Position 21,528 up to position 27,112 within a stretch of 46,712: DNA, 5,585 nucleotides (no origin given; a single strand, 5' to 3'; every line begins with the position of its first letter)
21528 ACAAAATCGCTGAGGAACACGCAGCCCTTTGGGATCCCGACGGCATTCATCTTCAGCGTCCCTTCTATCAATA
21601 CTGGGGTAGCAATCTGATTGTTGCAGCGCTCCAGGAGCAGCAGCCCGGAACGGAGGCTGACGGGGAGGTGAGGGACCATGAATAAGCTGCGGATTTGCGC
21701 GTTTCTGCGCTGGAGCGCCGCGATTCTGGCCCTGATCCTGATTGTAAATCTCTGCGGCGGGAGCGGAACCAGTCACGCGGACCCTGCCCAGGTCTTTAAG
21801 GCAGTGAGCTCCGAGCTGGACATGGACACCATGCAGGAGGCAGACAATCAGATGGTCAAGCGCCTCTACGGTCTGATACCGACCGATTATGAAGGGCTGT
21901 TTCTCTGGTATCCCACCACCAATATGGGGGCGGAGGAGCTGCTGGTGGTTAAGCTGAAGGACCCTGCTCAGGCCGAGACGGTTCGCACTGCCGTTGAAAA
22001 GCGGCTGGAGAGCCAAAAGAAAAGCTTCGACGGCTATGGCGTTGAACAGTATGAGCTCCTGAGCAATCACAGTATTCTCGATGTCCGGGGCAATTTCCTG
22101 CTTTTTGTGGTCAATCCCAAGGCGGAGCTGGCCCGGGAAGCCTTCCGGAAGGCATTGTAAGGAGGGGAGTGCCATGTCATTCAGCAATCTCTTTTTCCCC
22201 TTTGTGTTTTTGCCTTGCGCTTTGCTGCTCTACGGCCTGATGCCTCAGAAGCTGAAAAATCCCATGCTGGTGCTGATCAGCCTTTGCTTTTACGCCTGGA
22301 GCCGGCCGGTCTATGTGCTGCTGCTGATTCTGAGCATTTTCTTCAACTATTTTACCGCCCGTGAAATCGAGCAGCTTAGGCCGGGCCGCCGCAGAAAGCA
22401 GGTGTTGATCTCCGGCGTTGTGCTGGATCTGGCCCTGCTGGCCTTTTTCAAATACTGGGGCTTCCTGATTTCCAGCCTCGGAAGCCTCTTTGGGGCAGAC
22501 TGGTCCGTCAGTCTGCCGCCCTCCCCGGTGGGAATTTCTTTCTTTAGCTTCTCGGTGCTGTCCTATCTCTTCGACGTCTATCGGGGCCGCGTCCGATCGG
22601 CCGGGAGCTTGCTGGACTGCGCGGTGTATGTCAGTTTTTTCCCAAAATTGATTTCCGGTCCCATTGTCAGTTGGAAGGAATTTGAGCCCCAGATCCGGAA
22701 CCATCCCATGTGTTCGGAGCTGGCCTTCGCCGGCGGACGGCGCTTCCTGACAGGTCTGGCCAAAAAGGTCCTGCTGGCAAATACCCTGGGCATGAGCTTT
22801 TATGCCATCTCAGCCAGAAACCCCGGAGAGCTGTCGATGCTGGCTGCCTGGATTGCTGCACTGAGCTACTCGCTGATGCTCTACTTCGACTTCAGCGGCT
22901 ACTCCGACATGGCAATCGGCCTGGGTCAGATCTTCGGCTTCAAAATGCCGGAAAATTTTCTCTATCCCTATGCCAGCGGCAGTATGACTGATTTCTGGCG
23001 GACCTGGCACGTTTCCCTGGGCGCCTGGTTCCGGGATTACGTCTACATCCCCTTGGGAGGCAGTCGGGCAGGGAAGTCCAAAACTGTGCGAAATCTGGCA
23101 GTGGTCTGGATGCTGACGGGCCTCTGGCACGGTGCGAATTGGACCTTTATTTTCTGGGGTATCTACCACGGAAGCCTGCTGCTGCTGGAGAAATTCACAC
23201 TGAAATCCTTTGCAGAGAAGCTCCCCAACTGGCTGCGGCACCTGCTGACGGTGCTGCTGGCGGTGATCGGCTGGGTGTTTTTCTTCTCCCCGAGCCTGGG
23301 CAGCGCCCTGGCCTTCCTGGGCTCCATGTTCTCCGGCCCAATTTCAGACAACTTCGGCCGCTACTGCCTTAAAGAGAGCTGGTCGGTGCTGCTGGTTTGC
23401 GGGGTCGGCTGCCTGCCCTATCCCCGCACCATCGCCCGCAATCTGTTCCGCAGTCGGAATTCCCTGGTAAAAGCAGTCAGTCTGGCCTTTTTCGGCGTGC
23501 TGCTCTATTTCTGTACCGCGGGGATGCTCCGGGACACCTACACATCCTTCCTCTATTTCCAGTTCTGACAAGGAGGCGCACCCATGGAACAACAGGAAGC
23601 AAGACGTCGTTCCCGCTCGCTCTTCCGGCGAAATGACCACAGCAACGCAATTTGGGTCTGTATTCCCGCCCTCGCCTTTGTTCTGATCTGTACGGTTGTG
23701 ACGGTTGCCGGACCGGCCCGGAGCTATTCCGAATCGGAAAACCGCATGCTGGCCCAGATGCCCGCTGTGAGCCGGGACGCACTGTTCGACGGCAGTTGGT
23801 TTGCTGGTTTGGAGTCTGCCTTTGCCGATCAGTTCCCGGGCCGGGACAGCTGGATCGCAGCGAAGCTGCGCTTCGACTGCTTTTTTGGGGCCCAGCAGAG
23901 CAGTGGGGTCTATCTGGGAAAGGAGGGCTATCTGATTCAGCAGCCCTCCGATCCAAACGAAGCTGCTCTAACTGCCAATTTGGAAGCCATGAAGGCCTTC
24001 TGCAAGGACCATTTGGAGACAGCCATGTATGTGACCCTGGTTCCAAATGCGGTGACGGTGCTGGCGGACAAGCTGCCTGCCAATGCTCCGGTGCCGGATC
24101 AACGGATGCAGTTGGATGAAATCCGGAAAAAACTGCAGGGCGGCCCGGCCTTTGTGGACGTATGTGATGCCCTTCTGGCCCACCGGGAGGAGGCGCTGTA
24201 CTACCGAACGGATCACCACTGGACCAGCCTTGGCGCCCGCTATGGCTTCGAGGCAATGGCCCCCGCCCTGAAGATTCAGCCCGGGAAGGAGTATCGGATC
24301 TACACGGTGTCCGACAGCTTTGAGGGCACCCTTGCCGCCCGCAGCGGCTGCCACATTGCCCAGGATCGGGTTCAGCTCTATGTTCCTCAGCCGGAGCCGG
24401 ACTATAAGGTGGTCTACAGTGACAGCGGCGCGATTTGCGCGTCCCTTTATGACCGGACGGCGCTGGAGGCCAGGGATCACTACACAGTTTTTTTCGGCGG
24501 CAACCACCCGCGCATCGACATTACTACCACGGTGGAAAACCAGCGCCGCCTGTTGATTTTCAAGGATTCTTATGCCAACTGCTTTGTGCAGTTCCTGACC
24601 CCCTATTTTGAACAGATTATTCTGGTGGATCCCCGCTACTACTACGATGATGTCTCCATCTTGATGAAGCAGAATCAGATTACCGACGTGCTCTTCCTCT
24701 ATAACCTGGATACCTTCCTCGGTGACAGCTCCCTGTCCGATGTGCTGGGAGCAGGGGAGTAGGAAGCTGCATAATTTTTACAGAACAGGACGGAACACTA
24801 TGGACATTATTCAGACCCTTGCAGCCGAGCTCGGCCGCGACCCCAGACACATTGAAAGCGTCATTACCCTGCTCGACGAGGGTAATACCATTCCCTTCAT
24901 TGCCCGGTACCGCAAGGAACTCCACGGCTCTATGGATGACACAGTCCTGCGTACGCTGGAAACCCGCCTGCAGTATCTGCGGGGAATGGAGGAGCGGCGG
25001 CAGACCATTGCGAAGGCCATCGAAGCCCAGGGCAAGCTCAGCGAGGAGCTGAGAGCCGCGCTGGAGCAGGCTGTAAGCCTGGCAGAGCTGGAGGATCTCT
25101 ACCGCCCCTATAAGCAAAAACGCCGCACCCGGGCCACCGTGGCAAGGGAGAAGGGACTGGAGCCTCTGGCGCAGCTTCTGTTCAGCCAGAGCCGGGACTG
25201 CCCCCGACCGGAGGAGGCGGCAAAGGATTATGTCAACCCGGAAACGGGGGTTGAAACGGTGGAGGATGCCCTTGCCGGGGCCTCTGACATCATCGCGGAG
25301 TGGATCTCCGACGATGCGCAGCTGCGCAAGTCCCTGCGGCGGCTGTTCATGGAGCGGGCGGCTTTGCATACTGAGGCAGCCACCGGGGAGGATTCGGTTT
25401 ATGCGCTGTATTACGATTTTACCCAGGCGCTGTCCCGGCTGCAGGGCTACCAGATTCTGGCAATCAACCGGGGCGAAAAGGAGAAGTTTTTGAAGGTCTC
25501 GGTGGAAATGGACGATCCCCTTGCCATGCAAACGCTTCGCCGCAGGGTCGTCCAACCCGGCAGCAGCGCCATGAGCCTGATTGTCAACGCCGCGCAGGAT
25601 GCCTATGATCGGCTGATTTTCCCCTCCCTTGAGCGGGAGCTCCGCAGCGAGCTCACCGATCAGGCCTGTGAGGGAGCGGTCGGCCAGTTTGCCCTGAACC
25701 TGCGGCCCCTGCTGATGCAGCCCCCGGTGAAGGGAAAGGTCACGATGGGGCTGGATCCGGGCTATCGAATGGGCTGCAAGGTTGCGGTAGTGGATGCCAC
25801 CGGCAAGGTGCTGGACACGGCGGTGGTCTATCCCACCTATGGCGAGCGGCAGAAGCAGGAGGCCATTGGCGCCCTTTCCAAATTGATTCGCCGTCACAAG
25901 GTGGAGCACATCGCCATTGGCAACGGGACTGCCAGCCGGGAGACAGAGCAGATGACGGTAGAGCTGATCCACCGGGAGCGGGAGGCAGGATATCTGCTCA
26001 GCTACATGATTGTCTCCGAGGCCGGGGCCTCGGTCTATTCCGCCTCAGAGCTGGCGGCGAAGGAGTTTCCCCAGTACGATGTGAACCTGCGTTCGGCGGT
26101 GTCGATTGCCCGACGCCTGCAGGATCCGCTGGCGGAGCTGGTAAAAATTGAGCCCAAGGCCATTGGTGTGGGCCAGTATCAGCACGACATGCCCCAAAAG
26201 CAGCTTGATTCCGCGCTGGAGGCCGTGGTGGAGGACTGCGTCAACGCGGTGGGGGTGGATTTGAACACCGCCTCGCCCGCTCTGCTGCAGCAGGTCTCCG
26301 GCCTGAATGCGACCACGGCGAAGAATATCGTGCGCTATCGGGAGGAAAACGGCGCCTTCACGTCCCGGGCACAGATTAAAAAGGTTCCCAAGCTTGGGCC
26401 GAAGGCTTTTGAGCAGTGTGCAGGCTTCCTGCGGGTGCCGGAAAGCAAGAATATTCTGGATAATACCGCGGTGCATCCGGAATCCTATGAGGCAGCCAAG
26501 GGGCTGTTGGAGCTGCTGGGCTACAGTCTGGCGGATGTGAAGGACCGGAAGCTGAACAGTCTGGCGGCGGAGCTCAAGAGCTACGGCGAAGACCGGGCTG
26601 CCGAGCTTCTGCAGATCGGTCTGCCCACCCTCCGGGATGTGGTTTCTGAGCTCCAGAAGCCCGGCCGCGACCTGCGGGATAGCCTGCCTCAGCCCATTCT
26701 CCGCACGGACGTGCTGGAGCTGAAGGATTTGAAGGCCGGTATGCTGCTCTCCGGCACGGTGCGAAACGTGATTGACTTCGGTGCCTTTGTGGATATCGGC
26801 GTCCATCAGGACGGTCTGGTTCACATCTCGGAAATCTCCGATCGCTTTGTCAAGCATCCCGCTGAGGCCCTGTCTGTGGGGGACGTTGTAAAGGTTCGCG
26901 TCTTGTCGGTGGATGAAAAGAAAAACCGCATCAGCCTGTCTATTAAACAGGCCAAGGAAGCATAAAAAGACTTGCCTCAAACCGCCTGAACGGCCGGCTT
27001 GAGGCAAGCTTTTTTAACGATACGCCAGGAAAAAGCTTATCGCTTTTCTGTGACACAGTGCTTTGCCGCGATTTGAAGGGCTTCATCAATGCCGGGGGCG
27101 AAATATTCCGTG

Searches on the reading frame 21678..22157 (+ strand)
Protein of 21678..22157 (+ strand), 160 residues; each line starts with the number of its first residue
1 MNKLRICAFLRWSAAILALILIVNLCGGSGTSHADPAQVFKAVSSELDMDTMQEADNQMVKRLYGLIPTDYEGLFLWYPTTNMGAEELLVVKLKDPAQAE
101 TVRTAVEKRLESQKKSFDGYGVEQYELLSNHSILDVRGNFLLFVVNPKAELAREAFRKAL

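Call 35: search_protein_families(library=pfam, proteins=[window:21678-22157:+], max_evalue=0.00001)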
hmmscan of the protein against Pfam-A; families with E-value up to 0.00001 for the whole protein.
window:21678-22157:+ (160 aa): 1 family
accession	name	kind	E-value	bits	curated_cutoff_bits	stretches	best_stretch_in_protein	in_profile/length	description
PF14270.11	DUF4358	-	1.4e-28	99.6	25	1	46-145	2-101/102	Domain of unknown function (DUF4358)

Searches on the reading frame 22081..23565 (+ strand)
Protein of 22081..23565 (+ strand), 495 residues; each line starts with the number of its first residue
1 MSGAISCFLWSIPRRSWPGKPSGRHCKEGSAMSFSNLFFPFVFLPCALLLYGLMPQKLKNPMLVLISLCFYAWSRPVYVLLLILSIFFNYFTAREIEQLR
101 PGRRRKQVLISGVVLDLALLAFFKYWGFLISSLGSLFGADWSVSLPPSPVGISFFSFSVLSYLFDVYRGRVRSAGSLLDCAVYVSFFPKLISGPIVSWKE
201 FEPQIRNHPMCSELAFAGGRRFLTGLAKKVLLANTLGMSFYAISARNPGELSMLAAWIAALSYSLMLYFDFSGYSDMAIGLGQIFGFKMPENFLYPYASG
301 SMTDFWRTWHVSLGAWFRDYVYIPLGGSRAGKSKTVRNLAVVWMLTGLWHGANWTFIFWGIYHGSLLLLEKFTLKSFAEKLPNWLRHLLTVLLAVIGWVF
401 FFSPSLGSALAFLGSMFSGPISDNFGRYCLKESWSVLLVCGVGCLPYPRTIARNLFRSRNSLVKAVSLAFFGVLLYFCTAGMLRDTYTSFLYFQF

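Call 35: search_protein_families(library=pfam, proteins=[window:22081-23565:+], max_evalue=0.00001)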
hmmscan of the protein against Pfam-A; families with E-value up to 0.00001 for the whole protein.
window:22081-23565:+ (495 aa): 1 family
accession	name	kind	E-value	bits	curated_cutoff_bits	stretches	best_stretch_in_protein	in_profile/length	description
PF03062.24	MBOAT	-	4.2e-30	105.6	27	1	175-390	79-315/337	MBOAT, membrane-bound O-acyltransferase family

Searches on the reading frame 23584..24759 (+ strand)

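Call 35: search_protein_families(library=pfam, proteins=[window:23584-24759:+], max_evalue=0.00001)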
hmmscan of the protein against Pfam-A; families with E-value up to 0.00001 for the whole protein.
window:23584-24759:+ (392 aa): 2 families
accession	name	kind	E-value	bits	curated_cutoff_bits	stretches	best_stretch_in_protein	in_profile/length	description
PF14286.12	DHHW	-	3.9e-31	109.1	25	2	145-347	173-384/385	DHHW protein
PF16822.11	ALGX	-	3.2e-12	47.1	26.5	1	126-265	22-173/268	SGNH hydrolase-like domain, acetyltransferase AlgX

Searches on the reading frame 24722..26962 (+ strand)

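Call 35: search_protein_families(library=pfam, proteins=[window:24722-26962:+], max_evalue=0.00001)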
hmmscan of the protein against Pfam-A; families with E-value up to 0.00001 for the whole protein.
window:24722-26962:+ (747 aa): 9 families
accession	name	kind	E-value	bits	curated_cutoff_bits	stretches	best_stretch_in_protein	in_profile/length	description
PF16921.10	Tex_YqgF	-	4.8e-53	179.3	27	1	339-467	1-126/126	Tex protein YqgF-like domain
PF12836.13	HHH_3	-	1.4e-30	105.7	27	1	507-571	1-65/65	Helix-hairpin-helix motif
PF09371.15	Tex_N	-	5e-29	100.3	32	1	27-101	1-75/75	Tex-like protein N-terminal domain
PF22706.1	Tex_central_region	-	1.2e-23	84.5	27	1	162-321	5-176/178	Tex central region-like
PF00575.29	S1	-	3.2e-20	72.7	22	1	671-742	3-74/74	S1 RNA binding domain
PF17674.7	HHH_9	-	5.4e-20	72.5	23.1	1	577-652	1-70/70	HHH domain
PF23459.1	S1_RRP5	-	3e-12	47.4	27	1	670-740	1-71/72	RRP5 S1 domain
PF14639.11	YqgF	-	5.8e-10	39.6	35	1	355-474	24-147/150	Holliday-junction resolvase-like of SPT6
PF14635.12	HHH_7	-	1.1e-08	35.9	27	1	484-572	9-103/104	Helix-hairpin-helix motif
